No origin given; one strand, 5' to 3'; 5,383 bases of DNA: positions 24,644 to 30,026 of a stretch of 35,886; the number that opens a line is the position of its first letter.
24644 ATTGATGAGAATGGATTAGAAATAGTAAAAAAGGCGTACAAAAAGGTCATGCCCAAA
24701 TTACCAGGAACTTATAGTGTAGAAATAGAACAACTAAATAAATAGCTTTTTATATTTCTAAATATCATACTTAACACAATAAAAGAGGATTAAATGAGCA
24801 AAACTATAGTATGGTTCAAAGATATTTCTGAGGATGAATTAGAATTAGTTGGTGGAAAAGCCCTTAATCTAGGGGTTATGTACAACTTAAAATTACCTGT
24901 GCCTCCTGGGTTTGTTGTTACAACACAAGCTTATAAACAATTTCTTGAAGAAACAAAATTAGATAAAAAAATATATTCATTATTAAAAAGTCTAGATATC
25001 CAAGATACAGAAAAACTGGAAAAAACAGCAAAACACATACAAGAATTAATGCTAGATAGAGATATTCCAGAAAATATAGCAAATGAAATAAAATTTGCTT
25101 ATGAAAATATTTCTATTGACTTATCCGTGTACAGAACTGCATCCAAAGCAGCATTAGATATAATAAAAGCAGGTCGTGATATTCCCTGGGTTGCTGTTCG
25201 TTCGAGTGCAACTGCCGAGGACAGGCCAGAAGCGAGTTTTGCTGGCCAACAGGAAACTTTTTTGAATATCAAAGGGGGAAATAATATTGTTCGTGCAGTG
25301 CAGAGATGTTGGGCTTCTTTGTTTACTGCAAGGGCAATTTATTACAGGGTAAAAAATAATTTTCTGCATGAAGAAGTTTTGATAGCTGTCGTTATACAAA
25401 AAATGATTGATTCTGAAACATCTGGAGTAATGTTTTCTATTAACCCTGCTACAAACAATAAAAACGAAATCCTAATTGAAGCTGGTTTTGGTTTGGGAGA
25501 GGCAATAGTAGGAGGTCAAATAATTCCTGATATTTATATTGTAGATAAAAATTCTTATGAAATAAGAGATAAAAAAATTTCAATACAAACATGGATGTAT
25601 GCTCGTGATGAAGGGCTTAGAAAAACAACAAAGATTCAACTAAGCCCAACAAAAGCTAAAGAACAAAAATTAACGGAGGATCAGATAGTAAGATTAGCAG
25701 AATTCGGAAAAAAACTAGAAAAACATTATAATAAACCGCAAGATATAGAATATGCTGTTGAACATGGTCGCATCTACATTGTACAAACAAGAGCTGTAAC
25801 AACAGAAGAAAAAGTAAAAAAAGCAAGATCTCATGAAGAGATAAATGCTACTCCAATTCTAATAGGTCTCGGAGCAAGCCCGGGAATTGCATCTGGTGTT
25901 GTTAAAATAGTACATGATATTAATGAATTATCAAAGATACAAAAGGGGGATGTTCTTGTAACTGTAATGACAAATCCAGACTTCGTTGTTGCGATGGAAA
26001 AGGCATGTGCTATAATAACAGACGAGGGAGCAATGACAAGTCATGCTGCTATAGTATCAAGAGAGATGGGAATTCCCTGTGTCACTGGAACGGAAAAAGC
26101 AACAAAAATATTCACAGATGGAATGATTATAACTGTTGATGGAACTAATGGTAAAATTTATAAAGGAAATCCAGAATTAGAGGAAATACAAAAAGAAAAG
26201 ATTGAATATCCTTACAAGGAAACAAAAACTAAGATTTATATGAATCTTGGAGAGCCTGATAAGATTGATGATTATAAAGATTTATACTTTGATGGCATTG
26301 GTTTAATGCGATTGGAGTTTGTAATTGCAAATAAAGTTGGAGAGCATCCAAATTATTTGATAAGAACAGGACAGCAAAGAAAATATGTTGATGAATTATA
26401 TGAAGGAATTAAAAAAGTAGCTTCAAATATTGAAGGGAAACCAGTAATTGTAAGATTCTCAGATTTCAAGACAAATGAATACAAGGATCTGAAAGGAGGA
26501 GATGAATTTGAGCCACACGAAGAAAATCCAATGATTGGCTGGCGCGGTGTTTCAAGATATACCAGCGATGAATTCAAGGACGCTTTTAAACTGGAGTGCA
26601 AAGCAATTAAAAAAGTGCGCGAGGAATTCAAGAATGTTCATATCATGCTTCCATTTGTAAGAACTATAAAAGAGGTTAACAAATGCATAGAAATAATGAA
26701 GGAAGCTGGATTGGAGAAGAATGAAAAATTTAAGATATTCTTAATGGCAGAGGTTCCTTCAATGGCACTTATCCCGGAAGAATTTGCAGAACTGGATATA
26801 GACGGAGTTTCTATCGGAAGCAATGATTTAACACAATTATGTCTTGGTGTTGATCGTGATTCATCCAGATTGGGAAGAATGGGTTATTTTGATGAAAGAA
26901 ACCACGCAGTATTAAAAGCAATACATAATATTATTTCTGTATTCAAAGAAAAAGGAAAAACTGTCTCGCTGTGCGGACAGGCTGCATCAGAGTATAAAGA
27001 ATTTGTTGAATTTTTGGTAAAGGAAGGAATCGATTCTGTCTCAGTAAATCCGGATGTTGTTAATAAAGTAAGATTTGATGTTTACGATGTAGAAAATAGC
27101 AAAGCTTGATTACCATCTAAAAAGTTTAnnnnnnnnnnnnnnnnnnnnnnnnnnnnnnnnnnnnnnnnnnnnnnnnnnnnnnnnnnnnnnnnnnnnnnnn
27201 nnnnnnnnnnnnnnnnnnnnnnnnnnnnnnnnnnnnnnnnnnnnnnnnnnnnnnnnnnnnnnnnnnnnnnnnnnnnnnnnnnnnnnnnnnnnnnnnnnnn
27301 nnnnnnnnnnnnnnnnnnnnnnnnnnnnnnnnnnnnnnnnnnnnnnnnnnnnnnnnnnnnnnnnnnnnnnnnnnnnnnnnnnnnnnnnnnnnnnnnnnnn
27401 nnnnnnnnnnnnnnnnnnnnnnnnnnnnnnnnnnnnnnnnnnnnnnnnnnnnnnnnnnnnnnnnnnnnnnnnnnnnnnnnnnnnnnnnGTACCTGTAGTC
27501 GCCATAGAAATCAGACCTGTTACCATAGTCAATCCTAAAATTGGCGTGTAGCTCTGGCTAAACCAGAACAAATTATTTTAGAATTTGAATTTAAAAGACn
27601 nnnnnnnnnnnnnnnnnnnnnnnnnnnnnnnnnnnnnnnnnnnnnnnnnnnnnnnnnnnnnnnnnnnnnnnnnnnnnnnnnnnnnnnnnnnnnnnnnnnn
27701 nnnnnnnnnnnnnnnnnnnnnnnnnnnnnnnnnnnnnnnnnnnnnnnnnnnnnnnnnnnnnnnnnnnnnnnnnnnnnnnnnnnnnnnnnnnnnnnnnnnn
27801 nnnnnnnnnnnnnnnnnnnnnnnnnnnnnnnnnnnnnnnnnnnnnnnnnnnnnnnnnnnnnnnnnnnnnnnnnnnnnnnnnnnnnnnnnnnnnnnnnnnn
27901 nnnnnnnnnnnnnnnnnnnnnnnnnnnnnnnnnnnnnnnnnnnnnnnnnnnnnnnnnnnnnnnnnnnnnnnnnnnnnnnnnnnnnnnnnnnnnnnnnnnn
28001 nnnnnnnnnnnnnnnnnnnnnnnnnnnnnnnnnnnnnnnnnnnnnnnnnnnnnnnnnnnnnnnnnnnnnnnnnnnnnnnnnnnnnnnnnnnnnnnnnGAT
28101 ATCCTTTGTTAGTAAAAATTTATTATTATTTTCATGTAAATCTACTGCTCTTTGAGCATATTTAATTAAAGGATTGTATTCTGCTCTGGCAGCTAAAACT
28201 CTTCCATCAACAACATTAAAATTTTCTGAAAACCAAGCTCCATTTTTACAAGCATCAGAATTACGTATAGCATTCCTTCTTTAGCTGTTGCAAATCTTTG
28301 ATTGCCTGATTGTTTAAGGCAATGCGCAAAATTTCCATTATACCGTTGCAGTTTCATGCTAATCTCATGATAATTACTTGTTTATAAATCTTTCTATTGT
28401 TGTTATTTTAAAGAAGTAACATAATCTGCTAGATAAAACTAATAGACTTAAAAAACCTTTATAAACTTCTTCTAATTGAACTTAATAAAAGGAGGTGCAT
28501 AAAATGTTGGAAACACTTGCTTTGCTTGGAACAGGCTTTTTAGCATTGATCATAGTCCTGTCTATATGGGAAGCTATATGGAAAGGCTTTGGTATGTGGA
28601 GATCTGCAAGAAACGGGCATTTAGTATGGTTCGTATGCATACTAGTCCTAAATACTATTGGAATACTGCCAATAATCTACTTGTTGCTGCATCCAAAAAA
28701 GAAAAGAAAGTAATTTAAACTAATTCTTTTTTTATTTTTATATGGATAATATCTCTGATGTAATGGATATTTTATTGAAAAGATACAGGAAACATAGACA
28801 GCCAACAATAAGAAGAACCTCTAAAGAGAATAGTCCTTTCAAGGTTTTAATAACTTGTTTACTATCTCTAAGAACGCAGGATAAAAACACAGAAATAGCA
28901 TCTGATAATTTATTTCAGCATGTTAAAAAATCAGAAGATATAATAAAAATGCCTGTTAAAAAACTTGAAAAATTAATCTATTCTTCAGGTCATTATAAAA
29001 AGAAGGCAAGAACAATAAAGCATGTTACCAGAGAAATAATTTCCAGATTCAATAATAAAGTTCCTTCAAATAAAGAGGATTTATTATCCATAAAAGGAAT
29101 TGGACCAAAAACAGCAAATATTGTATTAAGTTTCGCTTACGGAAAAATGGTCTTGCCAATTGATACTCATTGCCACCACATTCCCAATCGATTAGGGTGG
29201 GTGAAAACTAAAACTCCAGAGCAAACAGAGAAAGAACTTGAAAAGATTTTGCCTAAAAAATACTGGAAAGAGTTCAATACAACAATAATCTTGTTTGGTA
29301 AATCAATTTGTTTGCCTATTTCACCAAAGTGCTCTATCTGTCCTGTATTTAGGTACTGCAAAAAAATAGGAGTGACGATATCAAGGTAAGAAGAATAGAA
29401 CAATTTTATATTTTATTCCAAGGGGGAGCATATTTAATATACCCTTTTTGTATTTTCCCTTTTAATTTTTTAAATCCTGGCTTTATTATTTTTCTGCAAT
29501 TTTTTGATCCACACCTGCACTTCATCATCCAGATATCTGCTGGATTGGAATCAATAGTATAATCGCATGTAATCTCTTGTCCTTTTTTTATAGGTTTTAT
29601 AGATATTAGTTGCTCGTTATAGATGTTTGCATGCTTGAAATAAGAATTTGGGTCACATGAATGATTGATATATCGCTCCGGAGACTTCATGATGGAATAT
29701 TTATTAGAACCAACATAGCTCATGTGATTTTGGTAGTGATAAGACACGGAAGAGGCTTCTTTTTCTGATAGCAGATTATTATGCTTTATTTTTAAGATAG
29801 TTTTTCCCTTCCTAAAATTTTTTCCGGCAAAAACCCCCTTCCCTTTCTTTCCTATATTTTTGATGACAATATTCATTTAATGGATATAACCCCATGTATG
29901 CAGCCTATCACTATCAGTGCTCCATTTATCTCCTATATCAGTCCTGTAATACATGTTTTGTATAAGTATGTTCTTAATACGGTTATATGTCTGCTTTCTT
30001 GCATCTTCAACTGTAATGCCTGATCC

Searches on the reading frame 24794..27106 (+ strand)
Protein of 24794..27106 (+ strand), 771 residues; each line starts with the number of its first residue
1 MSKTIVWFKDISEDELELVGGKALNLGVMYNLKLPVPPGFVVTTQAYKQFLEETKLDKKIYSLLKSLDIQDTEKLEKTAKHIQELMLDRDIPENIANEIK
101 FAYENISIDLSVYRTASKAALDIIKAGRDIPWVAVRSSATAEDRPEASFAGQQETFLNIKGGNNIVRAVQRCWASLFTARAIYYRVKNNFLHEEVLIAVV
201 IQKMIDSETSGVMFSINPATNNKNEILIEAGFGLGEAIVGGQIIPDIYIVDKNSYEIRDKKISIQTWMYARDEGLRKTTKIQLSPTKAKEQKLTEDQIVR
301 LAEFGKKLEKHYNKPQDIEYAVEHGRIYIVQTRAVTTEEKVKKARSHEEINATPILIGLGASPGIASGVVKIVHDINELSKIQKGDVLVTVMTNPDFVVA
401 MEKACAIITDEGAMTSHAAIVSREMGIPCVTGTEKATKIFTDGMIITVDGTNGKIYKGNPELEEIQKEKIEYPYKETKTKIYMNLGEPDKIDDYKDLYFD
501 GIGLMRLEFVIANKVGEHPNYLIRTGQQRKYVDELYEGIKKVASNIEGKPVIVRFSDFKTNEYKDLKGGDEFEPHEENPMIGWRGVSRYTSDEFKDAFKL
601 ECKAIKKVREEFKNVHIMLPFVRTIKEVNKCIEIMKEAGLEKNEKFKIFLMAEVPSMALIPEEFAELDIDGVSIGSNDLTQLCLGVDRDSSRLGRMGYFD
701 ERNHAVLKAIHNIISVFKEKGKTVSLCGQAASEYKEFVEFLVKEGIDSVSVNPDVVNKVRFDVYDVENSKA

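Call 55: search_protein_families(library=pfam, proteins=[window:24794-27106:+], max_evalue=0.001)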
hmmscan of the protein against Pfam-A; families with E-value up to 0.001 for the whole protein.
window:24794-27106:+ (771 aa): 3 families
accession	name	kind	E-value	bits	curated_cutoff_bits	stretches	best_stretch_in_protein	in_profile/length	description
PF01326.24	PPDK_N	-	2.8e-107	359.2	27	1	17-349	2-323/328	Pyruvate phosphate dikinase, AMP/ATP-binding domain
PF02896.24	PEP-utilizers_C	-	6.4e-73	245.9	22.8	1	467-764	8-289/293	PEP-utilising enzyme, PEP-binding domain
PF00391.29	PEP-utilizers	-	2.3e-26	91.6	23.1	1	382-453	1-72/72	PEP-utilising enzyme, mobile domain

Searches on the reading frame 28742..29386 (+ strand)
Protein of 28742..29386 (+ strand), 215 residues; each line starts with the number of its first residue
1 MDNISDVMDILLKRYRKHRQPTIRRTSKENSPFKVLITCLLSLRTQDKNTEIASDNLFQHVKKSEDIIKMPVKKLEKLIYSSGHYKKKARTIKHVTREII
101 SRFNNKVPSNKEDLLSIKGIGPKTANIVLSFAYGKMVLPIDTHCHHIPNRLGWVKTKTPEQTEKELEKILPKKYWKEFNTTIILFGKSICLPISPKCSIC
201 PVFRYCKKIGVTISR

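Call 55: search_protein_families(library=pfam, proteins=[window:28742-29386:+], max_evalue=0.001)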
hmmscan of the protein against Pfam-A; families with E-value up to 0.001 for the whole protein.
window:28742-29386:+ (215 aa): 5 families
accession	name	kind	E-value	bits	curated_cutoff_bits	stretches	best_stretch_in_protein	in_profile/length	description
PF00730.31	HhH-GPD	-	2.6e-19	70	26.2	1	38-172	2-108/108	HhH-GPD superfamily base excision DNA repair protein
PF00633.29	HHH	-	1e-07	31.9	24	1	102-131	1-30/30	Helix-hairpin-helix motif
PF22175.2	Ogg-HhH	-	0.00017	21.6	27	1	23-165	11-156/173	8-oxoguanine DNA glycosylase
PF14520.12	HHH_5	-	0.00082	20.2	27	0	112-130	2-20/57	Helix-hairpin-helix domain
PF05559.16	DUF763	-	0.00096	18.9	35.5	0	47-125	200-282/319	Protein of unknown function (DUF763)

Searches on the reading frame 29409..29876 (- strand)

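Call 55: search_protein_families(library=pfam, proteins=[window:29409-29876:-], max_evalue=0.001)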
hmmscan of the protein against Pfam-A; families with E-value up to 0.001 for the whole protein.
window:29409-29876:- (156 aa): 1 family
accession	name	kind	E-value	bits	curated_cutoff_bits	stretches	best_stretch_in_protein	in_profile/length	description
PF00856.33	SET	-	1.1e-16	61.6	22.4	1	12-106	1-104/105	SET domain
